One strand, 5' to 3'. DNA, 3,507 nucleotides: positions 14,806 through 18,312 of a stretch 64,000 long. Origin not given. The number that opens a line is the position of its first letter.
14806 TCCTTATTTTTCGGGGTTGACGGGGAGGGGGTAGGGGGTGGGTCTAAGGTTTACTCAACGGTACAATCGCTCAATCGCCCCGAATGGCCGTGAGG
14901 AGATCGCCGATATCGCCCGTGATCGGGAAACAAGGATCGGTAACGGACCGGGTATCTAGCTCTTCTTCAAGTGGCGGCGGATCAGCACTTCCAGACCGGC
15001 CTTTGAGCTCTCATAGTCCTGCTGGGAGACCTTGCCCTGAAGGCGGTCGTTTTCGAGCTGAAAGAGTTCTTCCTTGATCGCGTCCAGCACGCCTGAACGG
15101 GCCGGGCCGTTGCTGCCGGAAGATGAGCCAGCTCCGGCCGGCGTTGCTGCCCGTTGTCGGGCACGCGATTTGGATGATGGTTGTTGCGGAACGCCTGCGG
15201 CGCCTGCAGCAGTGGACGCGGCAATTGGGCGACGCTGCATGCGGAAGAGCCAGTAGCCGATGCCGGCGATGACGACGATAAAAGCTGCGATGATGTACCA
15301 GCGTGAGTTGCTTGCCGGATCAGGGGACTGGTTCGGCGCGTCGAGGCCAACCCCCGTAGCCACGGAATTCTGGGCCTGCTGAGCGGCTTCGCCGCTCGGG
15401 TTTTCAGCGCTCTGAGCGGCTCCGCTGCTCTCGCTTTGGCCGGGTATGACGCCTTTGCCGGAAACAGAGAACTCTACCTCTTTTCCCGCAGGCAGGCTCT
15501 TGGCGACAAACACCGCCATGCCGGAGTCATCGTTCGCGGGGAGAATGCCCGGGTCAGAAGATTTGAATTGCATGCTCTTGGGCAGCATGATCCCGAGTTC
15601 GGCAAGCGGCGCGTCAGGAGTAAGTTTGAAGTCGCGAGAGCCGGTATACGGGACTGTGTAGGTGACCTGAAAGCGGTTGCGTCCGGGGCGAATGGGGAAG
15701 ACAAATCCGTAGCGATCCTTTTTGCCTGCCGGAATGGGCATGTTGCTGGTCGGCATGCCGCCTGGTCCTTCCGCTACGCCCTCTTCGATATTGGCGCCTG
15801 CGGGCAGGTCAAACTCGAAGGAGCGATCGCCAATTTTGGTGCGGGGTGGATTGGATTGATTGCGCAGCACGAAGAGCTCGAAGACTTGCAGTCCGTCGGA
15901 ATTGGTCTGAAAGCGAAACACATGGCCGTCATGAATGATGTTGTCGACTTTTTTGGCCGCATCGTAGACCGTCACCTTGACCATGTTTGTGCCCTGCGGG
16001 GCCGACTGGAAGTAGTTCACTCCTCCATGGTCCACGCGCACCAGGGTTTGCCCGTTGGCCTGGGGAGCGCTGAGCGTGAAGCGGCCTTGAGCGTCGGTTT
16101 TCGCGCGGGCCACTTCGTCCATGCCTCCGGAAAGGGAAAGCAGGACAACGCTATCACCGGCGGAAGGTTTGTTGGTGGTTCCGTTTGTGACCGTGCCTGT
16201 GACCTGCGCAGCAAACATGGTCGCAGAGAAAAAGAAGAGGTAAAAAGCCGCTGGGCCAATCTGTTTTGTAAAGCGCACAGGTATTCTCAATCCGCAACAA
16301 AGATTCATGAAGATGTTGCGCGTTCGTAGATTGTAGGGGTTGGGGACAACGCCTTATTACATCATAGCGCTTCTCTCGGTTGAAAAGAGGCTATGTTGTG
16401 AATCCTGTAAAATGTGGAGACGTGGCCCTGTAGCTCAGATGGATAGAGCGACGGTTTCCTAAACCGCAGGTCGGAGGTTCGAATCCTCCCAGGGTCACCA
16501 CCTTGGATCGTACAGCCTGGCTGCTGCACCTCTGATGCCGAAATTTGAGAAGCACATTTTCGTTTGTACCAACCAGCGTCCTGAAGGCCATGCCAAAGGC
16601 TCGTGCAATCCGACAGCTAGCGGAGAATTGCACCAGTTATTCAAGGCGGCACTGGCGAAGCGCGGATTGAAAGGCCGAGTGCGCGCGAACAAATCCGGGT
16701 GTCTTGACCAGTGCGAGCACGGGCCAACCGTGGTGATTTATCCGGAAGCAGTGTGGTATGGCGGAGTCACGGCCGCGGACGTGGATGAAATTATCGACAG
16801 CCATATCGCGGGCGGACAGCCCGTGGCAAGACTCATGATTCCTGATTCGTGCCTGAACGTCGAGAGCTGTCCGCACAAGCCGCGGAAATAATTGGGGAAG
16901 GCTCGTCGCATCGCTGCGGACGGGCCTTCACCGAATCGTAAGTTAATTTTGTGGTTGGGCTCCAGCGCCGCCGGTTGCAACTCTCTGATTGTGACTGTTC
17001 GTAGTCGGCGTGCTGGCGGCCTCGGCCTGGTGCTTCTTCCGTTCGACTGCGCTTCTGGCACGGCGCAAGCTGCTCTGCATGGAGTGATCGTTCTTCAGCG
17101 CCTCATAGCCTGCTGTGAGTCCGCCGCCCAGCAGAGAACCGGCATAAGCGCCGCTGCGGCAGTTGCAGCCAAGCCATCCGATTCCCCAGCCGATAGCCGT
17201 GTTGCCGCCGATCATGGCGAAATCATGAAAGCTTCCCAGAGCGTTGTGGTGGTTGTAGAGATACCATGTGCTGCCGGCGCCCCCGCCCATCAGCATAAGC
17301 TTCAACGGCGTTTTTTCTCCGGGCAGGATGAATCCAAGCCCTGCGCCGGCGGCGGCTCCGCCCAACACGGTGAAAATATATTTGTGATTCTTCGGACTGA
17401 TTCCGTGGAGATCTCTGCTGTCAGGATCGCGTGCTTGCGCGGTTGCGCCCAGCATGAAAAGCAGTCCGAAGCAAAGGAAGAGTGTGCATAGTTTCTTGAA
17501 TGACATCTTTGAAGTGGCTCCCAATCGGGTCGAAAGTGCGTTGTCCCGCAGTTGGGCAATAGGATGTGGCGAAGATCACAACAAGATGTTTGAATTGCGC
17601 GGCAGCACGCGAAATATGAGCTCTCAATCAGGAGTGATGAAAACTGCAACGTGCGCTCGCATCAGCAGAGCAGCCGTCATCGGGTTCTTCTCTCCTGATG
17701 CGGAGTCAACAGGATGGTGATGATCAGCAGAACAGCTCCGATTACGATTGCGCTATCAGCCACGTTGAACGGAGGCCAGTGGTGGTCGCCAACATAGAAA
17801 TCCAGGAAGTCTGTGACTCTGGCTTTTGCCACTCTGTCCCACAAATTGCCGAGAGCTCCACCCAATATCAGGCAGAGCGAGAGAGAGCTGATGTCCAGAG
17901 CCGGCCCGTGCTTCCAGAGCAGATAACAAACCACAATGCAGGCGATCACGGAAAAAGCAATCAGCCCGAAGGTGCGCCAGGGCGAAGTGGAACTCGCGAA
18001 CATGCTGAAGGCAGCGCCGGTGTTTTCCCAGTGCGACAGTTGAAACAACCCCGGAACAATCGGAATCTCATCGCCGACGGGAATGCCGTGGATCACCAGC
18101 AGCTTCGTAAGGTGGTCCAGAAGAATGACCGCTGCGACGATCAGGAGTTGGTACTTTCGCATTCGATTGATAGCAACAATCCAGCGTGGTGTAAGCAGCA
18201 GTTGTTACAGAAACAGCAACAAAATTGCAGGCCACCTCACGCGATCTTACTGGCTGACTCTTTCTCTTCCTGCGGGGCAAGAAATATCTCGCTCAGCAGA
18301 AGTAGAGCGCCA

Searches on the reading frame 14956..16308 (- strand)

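Call 41: search_protein_families(library=pfam, proteins=[window:14956-16308:-], max_evalue=0.01)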
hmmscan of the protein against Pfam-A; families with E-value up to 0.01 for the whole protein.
window:14956-16308:- (450 aa): 2 families
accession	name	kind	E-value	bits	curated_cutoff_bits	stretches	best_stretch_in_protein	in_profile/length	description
PF13620.12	CarboxypepD_reg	-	6.2e-06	26.9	32.3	1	35-97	1-59/82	Carboxypeptidase regulatory-like domain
PF11974.14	bMG3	-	0.0047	17.3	34.9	0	40-87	19-64/103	Bacterial alpha-2-macroglobulin MG3 domain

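Call 70: search_protein_families(library=padloc, proteins=[window:14956-16308:-], max_evalue=0.01)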
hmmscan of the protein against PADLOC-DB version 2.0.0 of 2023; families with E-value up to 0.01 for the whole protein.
window:14956-16308:- (450 aa): 0 families

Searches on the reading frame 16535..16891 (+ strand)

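Call 41: search_protein_families(library=pfam, proteins=[window:16535-16891:+], max_evalue=0.01)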
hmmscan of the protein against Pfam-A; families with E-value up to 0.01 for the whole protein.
window:16535-16891:+ (118 aa): 3 families
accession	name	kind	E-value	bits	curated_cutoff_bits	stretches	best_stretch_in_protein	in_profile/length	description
PF06999.17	Suc_Fer-like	-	8.5e-05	23.1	34.9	1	64-99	147-187/191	Sucrase/ferredoxin-like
PF07845.16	DUF1636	-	0.0075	17.1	31.6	1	8-69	1-62/117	Protein of unknown function (DUF1636)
PF01257.25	2Fe-2S_thioredx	-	0.0078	16.5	24.8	1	41-89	97-143/145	Thioredoxin-like [2Fe-2S] ferredoxin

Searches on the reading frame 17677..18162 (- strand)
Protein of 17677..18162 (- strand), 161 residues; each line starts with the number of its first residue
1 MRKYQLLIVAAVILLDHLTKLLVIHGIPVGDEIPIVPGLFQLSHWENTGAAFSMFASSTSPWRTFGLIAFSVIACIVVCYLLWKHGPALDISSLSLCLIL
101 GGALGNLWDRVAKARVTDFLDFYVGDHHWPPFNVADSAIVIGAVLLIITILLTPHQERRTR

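Call 41: search_protein_families(library=pfam, proteins=[window:17677-18162:-], max_evalue=0.01)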
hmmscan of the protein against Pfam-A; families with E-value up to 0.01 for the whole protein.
window:17677-18162:- (161 aa): 3 families
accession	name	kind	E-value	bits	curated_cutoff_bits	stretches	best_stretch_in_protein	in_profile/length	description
PF01252.23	Peptidase_A8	-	4.7e-40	137.5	25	1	8-151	1-141/142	Signal peptidase (SPase) II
PF11190.13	DUF2976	-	0.0016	18.7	28.2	0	110-152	41-80/87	Protein of unknown function (DUF2976)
PF01708.21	Gemini_mov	-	0.0034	17.6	25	1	56-83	28-55/92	Geminivirus putative movement protein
